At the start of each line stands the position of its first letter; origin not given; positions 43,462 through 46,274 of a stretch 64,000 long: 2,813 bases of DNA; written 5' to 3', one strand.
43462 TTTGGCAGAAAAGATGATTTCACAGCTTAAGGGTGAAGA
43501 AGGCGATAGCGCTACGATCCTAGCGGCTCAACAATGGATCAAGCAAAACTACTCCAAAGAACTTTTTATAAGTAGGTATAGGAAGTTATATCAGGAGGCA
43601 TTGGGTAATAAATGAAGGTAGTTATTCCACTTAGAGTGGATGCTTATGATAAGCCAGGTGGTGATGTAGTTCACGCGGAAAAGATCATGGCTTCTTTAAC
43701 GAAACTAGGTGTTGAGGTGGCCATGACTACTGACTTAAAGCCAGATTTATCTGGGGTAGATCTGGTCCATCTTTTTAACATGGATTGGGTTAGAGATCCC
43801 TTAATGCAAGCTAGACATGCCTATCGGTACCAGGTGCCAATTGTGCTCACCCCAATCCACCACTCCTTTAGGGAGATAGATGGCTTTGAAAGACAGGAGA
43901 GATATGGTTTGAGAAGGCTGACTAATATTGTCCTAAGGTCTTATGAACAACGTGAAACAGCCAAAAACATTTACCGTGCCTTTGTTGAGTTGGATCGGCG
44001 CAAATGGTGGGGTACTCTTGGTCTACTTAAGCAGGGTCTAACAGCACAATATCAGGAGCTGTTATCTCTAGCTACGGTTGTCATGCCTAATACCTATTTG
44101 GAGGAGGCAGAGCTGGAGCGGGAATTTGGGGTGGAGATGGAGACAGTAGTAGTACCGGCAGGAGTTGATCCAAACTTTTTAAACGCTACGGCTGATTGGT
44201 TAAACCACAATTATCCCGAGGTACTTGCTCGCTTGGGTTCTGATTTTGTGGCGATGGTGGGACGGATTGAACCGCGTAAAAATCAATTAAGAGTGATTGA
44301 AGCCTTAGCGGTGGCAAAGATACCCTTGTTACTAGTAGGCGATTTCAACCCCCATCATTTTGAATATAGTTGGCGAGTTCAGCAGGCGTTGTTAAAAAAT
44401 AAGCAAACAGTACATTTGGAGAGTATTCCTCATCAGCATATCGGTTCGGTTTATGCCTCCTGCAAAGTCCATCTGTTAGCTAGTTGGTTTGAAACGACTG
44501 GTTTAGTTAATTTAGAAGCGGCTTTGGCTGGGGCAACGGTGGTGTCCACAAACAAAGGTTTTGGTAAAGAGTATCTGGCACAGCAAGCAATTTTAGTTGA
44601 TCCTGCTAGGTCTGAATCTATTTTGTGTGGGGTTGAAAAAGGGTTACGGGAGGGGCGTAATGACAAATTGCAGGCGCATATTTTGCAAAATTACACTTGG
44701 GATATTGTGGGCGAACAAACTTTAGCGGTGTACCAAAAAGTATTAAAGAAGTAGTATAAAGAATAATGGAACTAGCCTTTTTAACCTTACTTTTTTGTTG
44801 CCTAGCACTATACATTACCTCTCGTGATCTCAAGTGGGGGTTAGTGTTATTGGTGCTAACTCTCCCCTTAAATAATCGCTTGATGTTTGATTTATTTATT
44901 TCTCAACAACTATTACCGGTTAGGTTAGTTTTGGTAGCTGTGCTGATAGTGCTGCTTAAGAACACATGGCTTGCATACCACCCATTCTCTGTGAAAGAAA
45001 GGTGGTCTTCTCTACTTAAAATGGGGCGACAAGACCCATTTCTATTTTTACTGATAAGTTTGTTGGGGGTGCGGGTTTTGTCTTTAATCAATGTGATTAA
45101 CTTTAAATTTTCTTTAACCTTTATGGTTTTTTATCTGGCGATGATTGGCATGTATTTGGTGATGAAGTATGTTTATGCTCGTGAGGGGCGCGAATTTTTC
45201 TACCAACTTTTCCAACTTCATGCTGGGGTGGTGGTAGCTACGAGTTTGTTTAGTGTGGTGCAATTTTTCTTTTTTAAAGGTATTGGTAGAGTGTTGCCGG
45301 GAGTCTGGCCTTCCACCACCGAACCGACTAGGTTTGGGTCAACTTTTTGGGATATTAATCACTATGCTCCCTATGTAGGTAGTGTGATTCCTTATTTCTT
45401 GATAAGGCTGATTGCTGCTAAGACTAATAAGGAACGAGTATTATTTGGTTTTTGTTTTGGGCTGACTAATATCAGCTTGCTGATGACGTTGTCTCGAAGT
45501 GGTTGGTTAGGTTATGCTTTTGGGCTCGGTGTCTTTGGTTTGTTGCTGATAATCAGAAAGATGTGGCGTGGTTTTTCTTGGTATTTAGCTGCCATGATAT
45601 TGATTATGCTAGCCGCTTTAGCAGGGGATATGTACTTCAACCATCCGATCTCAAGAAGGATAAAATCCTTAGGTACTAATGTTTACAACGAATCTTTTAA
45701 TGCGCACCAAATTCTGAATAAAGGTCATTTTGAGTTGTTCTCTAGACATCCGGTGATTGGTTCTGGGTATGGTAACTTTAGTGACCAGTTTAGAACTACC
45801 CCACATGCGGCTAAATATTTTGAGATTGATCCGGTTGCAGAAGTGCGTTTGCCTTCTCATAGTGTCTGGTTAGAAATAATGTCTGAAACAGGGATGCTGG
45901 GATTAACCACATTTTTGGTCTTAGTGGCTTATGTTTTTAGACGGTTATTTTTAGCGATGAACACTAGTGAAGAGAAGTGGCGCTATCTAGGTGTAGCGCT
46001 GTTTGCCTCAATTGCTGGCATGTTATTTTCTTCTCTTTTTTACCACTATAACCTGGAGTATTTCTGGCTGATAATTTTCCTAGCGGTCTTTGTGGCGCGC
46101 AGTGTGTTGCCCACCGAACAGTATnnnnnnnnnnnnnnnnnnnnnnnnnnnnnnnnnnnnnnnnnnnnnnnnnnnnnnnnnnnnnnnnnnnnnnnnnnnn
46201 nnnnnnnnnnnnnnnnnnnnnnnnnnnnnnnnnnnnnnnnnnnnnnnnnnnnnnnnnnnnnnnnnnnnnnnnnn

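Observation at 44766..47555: Single 929 aa protein fusing an O-antigen-ligase/polymerase-like (Wzy_C) domain to an ArnT/PMT-like GT-C domain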

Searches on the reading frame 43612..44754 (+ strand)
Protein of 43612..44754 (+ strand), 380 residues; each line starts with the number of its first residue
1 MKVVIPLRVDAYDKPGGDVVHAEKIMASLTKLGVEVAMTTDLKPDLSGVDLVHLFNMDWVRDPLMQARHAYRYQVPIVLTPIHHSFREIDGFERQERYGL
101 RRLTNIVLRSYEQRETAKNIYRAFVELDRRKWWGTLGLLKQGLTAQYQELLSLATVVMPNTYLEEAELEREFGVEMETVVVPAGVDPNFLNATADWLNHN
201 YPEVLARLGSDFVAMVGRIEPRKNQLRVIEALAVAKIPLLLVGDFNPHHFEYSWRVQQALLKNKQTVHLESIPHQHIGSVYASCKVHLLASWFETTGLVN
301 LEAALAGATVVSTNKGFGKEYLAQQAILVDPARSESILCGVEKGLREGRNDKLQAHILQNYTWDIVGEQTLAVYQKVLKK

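Call 9: search_protein_families(library=pfam, proteins=[window:43612-44754:+], max_evalue=0.001)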
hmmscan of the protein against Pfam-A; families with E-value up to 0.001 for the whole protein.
window:43612-44754:+ (380 aa): 2 families
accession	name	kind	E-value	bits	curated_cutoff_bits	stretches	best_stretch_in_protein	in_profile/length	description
PF00534.26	Glycos_transf_1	-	3.3e-16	59.7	26.4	1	208-348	13-159/172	Glycosyl transferases group 1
PF13692.12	Glyco_trans_1_4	-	6.1e-11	43.2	27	1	213-337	4-132/142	Glycosyl transferases group 1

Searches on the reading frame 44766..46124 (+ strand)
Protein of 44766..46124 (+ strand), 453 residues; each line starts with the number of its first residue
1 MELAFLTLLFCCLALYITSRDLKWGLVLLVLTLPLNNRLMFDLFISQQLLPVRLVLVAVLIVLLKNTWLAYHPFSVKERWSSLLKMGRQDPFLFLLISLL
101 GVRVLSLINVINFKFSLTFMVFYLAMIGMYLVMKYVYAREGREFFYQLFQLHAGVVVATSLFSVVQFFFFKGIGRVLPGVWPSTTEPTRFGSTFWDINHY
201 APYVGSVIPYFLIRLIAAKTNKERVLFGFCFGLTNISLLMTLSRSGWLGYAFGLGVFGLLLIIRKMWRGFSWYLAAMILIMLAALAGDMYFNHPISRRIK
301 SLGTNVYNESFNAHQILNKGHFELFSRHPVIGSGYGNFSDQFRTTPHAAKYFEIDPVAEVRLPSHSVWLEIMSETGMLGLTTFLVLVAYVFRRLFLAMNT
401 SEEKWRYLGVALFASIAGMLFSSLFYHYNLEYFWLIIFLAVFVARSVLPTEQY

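Call 4: search_protein_families(library=pfam, proteins=[window:44766-46124:+], max_evalue=1)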
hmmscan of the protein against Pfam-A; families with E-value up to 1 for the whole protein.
window:44766-46124:+ (453 aa): 1 family
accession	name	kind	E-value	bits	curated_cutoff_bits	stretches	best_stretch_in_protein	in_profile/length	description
PF04932.20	Wzy_C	-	6.3e-15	55.7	31.7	1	233-384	5-149/149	O-Antigen ligase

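Call 40: search_solved_structures(query=A2, max_evalue=10, show_alignments=3)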
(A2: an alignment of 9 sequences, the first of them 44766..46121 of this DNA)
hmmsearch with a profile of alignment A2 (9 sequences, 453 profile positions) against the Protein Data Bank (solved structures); distinct sequences matched with E-value up to 10: 0.

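Call 41: search_protein_families(library=ncbifam, proteins=[window:44766-46121:+], max_evalue=0.01)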
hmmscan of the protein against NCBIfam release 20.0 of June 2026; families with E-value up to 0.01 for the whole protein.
window:44766-46121:+ (452 aa): 2 families
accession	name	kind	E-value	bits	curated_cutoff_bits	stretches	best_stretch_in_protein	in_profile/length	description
TIGR00947.1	2A73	equivalog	3.3e-15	56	366.4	1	90-423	71-397/425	IctB family putative bicarbonate transporter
TIGR03097.1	PEP_O_lig_1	hypoth_equivalog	5.7e-08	32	188.1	1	193-442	163-399/408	putative O-glycosylation ligase, exosortase A system-associated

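Call 61: find_homologous_proteins(query=A2, max_evalue=1e-8)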
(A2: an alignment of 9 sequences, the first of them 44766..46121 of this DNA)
Query A2 (9 sequences) (452 aa, profile of the alignment): 19 proteins with E <= 1e-8 among 8000 candidates.
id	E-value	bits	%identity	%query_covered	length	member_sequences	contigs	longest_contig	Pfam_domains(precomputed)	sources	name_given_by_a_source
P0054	6.0e-125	436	39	95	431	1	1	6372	PF04932.21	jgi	-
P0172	8.0e-121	422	35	92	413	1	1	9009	PF04932.21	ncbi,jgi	-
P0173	3.5e-119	417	38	94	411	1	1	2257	PF04932.21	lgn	-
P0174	2.0e-115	405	36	96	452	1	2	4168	PF04932.21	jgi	-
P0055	3.9e-80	288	51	64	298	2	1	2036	-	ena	-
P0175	1.0e-59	221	37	55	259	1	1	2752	-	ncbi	-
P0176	1.8e-19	88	27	53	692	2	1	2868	PF14559.13,PF12895.14,PF13428.13,PF13174.13,PF04932.21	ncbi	-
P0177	5.2e-18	83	26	48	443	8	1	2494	PF04932.21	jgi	-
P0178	4.4e-13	67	22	52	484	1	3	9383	PF04932.21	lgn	-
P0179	1.2e-10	59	27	29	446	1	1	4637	PF04932.21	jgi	jgi:O-antigen ligase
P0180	3.5e-10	58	28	28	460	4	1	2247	PF04932.21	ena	-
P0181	7.1e-10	57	26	47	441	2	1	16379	PF04932.21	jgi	jgi:O-antigen ligase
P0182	8.5e-10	56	29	45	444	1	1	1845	PF04932.21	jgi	jgi:hypothetical protein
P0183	1.1e-9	56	26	32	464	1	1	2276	PF04932.21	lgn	-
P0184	1.6e-9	55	27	48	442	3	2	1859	PF04932.21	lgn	-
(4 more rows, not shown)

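Call 63: find_encoding_contigs(protein=P0172, flank=8000, max_places=3)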
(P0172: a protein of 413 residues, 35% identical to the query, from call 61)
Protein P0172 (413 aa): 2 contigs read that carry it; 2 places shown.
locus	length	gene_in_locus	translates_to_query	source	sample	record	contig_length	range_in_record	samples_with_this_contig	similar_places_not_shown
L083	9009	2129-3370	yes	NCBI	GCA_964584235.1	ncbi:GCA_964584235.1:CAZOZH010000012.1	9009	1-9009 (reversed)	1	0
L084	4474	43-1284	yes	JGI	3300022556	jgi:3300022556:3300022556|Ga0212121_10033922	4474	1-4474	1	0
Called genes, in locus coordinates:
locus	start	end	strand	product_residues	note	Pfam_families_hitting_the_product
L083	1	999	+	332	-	?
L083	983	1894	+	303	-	-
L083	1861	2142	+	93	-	PF00534:Glycos_transf_1 (weak), PF13692:Glyco_trans_1_4 (weak)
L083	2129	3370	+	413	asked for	PF04932:Wzy_C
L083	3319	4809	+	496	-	PF02366:PMT, PF13231:PMT_2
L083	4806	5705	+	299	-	PF00535:Glycos_transf_2, PF10111:Glyco_tranf_2_2 (faint), PF13641:Glyco_tranf_2_3, PF13632:Glyco_trans_2_3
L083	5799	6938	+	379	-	PF13439:Glyco_transf_4, PF13579:Glyco_trans_4_4 (weak), PF20706:GT4-conflict, PF00534:Glycos_transf_1, PF13692:Glyco_trans_1_4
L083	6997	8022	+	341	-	PF13439:Glyco_transf_4, PF20706:GT4-conflict, PF00534:Glycos_transf_1, PF13692:Glyco_trans_1_4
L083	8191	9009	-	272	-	?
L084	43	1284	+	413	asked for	PF04932:Wzy_C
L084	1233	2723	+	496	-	PF02366:PMT, PF13231:PMT_2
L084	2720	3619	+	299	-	PF00535:Glycos_transf_2, PF10111:Glyco_tranf_2_2 (faint), PF13641:Glyco_tranf_2_3, PF13632:Glyco_trans_2_3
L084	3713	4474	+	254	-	?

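Call 64: find_encoding_contigs(protein=P0174, flank=5000, max_places=3)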
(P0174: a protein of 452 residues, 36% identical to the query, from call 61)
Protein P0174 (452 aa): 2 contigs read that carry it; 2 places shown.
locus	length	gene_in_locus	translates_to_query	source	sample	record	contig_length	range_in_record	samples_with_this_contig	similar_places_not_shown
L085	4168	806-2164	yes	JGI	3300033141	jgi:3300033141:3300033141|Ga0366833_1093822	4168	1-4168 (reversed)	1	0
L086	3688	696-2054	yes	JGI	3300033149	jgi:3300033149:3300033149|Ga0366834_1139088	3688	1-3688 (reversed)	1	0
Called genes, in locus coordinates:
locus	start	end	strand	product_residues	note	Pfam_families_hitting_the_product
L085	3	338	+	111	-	?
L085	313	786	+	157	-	PF00534:Glycos_transf_1, PF13692:Glyco_trans_1_4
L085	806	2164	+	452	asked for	PF04932:Wzy_C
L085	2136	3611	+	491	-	PF13231:PMT_2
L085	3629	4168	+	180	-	?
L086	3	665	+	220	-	?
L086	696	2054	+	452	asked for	PF04932:Wzy_C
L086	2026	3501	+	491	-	PF13231:PMT_2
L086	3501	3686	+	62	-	?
